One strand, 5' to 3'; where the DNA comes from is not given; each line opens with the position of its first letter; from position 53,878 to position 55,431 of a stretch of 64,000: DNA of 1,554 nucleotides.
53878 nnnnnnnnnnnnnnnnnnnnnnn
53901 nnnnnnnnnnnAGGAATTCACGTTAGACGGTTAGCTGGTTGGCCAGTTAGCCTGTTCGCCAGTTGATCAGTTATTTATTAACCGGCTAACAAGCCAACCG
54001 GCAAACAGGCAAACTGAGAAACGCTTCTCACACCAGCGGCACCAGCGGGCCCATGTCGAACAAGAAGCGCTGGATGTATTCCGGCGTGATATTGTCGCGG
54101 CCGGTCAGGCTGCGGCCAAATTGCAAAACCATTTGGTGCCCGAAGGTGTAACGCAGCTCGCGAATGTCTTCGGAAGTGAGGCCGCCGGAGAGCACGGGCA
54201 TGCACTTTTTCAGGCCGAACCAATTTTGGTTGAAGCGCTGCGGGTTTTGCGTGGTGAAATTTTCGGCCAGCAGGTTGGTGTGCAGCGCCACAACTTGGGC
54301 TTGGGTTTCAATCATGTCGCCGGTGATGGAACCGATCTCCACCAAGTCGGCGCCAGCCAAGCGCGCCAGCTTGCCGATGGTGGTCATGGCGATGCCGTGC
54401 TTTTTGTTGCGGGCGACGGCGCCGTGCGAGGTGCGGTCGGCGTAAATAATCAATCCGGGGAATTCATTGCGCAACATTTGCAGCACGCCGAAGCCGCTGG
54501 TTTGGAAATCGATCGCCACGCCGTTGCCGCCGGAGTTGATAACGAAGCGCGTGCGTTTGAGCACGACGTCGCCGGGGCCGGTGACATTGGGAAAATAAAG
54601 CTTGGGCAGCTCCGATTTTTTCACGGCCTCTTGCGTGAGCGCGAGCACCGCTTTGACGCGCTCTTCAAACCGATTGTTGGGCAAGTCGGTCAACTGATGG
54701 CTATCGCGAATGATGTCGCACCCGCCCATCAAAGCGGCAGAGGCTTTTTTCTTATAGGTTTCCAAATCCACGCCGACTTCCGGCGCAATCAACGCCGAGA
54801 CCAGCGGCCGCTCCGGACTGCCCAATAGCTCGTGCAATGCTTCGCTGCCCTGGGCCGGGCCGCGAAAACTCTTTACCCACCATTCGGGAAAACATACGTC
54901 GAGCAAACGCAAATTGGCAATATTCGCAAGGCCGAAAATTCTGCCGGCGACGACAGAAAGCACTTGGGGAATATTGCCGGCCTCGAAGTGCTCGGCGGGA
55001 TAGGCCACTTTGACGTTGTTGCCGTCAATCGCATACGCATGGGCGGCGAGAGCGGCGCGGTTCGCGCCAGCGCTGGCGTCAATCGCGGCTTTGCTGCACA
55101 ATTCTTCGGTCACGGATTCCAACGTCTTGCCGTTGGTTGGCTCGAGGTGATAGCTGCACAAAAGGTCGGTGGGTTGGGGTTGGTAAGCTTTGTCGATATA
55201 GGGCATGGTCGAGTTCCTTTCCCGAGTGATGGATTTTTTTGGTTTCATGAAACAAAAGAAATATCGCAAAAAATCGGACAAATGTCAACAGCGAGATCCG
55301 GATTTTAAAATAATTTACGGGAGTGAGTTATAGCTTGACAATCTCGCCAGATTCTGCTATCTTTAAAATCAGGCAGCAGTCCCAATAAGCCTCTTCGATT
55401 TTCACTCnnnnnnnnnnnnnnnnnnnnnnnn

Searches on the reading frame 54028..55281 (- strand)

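Call 5: search_protein_families(library=pfam, proteins=[window:54028-55281:-], max_evalue=0.01)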
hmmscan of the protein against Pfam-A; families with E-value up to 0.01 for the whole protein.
window:54028-55281:- (417 aa): 2 families
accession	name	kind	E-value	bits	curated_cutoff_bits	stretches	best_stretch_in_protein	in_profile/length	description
PF00016.26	RuBisCO_large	-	2.7e-37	129.1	30.1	1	150-393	6-256/299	Ribulose bisphosphate carboxylase large chain, catalytic domain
PF02788.21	RuBisCO_large_N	-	5.6e-23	81.9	20.7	1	28-133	2-118/120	Ribulose bisphosphate carboxylase large chain, N-terminal domain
